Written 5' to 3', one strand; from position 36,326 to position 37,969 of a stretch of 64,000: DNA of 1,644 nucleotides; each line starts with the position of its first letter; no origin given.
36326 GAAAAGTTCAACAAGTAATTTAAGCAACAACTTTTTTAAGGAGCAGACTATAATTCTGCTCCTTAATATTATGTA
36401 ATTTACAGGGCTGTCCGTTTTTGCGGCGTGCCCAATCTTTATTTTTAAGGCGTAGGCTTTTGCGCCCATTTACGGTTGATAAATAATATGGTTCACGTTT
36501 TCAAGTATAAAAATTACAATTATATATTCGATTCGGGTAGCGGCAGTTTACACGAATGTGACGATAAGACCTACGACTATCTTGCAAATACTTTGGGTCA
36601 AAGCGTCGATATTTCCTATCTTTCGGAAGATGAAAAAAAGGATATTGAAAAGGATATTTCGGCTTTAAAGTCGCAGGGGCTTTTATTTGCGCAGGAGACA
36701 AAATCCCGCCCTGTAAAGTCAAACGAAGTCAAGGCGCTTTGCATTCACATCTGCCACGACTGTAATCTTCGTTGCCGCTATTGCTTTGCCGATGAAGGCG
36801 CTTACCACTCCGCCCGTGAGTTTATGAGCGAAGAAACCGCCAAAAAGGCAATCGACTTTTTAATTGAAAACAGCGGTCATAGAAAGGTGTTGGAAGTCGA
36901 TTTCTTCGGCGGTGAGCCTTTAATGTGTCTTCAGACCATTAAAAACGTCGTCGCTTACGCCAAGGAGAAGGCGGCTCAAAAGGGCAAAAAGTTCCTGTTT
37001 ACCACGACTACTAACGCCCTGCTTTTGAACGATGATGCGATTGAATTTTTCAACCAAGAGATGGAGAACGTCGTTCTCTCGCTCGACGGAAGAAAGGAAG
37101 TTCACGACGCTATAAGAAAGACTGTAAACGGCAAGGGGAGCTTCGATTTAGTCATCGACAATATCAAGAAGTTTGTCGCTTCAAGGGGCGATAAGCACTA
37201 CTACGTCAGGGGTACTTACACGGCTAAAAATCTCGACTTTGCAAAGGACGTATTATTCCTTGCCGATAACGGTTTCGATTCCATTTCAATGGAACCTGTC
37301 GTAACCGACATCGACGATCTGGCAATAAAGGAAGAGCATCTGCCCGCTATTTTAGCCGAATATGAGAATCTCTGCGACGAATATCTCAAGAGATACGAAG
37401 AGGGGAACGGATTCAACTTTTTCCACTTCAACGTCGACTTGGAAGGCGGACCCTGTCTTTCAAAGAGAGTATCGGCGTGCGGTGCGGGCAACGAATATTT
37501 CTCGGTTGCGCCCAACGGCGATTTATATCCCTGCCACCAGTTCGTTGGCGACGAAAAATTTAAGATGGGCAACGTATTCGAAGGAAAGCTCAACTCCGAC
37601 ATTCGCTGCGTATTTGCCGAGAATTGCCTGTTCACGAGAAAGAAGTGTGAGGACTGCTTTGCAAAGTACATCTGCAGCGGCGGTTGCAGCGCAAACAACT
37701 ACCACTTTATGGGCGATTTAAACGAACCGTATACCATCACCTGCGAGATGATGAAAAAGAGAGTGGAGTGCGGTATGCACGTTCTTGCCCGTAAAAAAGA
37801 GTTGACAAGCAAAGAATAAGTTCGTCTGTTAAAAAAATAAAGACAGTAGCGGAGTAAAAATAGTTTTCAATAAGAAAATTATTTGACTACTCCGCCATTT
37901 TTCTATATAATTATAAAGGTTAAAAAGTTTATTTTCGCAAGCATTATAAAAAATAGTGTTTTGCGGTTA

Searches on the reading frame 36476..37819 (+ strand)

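Call 33: search_protein_families(library=pfam, proteins=[window:36476-37819:+], max_evalue=0.00001)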
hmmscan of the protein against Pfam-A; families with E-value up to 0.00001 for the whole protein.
window:36476-37819:+ (447 aa): 2 families
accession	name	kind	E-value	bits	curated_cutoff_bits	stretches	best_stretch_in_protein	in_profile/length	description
PF04055.27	Radical_SAM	-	1.7e-15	58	29.5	1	92-236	3-139/166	Radical SAM superfamily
PF13353.11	Fer4_12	-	9.6e-13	49.1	22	1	89-221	8-130/137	4Fe-4S single cluster domain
